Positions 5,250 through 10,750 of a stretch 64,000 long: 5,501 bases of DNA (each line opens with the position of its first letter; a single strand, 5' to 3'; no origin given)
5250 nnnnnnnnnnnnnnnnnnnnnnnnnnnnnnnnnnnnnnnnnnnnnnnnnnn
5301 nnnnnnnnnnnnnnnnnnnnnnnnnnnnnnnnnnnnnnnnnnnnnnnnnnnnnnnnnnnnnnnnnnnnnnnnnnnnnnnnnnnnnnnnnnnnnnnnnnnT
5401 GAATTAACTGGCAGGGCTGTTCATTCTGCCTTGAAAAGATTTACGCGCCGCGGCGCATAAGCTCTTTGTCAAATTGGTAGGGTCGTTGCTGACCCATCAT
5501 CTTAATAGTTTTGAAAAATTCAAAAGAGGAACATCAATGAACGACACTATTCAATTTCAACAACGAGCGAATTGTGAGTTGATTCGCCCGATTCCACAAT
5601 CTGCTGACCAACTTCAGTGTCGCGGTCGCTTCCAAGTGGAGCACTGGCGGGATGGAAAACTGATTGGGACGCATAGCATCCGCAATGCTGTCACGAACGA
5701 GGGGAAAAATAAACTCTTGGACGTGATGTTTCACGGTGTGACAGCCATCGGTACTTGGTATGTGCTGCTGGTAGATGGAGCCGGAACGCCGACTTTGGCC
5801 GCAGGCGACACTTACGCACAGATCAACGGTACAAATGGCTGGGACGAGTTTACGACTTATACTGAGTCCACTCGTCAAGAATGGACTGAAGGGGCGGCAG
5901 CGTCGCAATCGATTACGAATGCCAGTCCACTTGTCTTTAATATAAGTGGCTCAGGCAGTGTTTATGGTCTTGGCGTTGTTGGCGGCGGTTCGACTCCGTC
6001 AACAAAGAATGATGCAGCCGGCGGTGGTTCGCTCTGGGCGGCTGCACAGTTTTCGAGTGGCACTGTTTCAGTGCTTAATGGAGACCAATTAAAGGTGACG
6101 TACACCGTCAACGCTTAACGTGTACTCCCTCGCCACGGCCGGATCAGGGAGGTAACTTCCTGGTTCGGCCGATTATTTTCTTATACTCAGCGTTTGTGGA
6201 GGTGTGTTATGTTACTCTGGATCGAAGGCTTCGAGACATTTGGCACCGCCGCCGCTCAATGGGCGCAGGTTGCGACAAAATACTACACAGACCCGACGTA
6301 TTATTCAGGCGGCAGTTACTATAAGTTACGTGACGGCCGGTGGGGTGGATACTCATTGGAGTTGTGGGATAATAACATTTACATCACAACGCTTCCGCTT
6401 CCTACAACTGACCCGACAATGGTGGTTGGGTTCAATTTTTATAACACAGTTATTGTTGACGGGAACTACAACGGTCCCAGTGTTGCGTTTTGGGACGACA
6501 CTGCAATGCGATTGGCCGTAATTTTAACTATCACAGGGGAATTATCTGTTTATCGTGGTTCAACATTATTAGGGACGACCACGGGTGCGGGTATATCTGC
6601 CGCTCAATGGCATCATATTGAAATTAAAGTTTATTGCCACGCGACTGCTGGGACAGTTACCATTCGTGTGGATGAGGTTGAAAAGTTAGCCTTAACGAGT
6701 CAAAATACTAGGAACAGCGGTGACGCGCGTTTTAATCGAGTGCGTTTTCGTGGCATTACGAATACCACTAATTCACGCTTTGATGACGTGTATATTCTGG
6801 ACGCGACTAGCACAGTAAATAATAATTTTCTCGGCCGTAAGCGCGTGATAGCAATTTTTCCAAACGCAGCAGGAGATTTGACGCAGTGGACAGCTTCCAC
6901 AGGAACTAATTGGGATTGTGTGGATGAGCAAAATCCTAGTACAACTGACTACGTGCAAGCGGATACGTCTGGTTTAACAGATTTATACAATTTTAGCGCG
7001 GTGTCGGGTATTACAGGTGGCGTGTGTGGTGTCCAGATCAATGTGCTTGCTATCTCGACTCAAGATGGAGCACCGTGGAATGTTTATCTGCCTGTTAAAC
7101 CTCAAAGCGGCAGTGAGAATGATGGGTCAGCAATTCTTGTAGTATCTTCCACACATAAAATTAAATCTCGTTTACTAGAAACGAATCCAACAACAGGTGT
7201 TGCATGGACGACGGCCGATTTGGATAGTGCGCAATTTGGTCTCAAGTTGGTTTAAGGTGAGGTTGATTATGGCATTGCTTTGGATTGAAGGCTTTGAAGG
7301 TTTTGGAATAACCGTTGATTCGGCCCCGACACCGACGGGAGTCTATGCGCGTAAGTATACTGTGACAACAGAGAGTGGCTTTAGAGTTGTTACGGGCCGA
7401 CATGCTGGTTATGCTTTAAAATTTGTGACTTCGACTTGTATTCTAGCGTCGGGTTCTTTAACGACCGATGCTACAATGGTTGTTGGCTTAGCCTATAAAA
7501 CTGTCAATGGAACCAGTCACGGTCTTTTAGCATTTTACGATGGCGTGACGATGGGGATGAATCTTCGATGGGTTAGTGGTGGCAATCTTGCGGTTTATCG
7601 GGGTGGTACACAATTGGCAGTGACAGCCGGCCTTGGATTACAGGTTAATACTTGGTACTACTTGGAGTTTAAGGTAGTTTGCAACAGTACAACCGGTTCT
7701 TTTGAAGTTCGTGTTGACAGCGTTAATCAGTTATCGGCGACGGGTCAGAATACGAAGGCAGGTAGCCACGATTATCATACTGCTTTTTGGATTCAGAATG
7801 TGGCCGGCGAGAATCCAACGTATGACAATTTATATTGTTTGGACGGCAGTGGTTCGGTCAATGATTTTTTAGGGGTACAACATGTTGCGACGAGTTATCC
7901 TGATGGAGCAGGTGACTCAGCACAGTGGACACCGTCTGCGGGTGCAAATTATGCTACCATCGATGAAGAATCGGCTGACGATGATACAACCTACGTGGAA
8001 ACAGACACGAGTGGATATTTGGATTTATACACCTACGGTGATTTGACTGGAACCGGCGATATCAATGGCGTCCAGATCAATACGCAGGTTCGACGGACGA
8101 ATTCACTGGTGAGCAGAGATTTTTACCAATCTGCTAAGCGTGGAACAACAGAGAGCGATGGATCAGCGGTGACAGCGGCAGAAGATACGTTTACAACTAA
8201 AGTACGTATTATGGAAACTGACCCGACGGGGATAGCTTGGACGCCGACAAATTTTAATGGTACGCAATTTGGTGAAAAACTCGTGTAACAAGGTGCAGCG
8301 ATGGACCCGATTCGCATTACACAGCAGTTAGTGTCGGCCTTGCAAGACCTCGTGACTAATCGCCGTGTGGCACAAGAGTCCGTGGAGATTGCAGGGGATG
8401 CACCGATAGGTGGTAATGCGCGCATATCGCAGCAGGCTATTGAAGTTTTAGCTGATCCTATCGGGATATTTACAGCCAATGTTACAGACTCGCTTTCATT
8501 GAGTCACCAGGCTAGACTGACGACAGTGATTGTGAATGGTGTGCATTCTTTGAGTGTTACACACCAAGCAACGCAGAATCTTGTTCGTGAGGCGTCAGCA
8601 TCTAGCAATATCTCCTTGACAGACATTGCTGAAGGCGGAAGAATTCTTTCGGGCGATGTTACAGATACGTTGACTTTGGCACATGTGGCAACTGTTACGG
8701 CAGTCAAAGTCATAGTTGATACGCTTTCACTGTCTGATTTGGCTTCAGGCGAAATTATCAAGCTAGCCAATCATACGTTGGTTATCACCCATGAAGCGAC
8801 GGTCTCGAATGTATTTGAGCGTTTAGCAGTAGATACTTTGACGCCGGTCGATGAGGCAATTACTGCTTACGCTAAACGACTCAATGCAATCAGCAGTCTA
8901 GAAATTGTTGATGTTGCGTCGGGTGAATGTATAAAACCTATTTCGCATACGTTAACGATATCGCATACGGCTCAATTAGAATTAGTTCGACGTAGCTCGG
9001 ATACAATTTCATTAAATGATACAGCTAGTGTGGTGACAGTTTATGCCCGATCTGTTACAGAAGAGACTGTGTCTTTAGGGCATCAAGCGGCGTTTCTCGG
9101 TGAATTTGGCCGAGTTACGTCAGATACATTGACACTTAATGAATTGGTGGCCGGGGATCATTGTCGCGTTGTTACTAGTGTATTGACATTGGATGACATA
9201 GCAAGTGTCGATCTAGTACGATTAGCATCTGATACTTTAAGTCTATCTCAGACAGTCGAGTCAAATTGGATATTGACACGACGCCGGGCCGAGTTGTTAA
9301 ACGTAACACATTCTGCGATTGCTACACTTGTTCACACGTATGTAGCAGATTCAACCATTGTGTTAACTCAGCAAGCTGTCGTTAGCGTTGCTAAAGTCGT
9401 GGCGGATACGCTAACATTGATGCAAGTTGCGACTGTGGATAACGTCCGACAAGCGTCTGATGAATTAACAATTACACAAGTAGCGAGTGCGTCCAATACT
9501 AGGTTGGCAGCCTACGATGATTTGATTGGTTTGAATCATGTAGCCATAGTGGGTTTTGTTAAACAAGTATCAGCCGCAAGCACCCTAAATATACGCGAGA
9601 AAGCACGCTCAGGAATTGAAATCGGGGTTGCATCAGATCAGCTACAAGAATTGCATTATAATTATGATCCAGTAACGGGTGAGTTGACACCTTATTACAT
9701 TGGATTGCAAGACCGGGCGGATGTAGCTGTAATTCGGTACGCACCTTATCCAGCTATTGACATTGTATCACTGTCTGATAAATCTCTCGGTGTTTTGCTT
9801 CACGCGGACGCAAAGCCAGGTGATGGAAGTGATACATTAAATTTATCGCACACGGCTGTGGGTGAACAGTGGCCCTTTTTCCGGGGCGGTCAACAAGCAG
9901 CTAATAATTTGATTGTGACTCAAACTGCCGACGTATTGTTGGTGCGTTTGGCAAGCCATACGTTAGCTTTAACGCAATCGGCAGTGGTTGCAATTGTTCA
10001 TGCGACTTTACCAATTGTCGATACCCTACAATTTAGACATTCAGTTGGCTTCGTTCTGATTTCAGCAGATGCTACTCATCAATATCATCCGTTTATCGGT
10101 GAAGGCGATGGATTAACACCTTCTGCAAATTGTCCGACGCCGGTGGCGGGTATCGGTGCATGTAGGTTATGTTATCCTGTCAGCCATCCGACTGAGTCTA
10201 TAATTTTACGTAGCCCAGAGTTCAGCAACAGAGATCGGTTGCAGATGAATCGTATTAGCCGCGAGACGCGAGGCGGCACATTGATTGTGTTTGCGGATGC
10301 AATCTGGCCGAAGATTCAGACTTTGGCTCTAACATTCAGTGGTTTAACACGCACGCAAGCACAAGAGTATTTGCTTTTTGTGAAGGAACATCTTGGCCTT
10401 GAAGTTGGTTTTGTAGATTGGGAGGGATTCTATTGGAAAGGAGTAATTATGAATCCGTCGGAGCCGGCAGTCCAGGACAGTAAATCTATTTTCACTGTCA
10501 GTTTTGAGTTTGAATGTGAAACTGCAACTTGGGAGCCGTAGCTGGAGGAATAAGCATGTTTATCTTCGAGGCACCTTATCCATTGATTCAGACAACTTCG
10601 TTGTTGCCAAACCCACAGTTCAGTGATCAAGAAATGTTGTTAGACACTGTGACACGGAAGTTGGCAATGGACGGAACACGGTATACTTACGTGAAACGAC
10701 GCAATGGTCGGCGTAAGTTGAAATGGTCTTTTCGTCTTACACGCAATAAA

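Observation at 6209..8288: Tandem paralogous fibre-like genes with conserved termini and a divergent core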

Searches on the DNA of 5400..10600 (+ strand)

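Call 11: search_dna_similar(query=window:5400-10600:+, collection=phages, mode=distant, max_rows=20)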
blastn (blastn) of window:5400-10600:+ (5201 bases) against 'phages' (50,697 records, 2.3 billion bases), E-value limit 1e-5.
No match.

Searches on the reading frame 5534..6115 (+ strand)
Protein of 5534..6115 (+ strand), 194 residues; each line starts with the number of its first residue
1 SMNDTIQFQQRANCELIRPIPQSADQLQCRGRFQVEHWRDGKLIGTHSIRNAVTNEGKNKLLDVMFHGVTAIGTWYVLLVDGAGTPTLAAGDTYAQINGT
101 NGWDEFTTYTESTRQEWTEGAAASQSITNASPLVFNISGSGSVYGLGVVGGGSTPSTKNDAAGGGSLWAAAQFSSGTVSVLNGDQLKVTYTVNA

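Call 9: search_protein_families(library=pfam, proteins=[window:5534-6115:+], max_evalue=1)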
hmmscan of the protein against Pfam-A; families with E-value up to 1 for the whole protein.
window:5534-6115:+ (194 aa): 0 families

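Call 10: search_protein_families(library=phrogs, proteins=[window:5534-6115:+], max_evalue=0.01)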
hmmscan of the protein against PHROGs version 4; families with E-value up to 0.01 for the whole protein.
window:5534-6115:+ (194 aa): 2 families
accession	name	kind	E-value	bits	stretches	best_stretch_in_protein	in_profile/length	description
phrog_8123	-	unknown function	3.1e-14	54.1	1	48-193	48-189/192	-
phrog_5417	-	unknown function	0.0026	18.6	1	33-192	14-154/156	-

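Call 59: search_protein_families(library=ncbifam, proteins=[window:5534-6115:+], max_evalue=0.1)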
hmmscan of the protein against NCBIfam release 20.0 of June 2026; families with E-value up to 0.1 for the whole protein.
window:5534-6115:+ (194 aa): 1 family
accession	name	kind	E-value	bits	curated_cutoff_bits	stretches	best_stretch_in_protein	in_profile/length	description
NF038032.1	CehA_McbA_metalo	domain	0.011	15.2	80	1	70-147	155-228/315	CehA/McbA family metallohydrolase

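Call 66: search_solved_structures(query=window:5534-6115:+, max_evalue=1)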
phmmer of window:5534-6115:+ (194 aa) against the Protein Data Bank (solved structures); distinct sequences matched with E-value up to 1: 2.
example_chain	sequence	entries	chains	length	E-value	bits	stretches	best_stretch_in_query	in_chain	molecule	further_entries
26la_U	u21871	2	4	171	7.8e-05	26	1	39-155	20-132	Structural protein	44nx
4rdb_A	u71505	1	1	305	0.59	13.4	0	104-142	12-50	Immunoreactive 32 kDa antigen PG49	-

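Call 68: search_solved_structures(query=window:5534-6115:+, max_evalue=0.01, show_alignments=1)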
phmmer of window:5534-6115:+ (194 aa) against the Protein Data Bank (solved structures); distinct sequences matched with E-value up to 0.01: 1.
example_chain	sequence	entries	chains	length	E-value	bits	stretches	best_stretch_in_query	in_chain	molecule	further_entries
26la_U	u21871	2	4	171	7.8e-05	26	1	39-155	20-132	Structural protein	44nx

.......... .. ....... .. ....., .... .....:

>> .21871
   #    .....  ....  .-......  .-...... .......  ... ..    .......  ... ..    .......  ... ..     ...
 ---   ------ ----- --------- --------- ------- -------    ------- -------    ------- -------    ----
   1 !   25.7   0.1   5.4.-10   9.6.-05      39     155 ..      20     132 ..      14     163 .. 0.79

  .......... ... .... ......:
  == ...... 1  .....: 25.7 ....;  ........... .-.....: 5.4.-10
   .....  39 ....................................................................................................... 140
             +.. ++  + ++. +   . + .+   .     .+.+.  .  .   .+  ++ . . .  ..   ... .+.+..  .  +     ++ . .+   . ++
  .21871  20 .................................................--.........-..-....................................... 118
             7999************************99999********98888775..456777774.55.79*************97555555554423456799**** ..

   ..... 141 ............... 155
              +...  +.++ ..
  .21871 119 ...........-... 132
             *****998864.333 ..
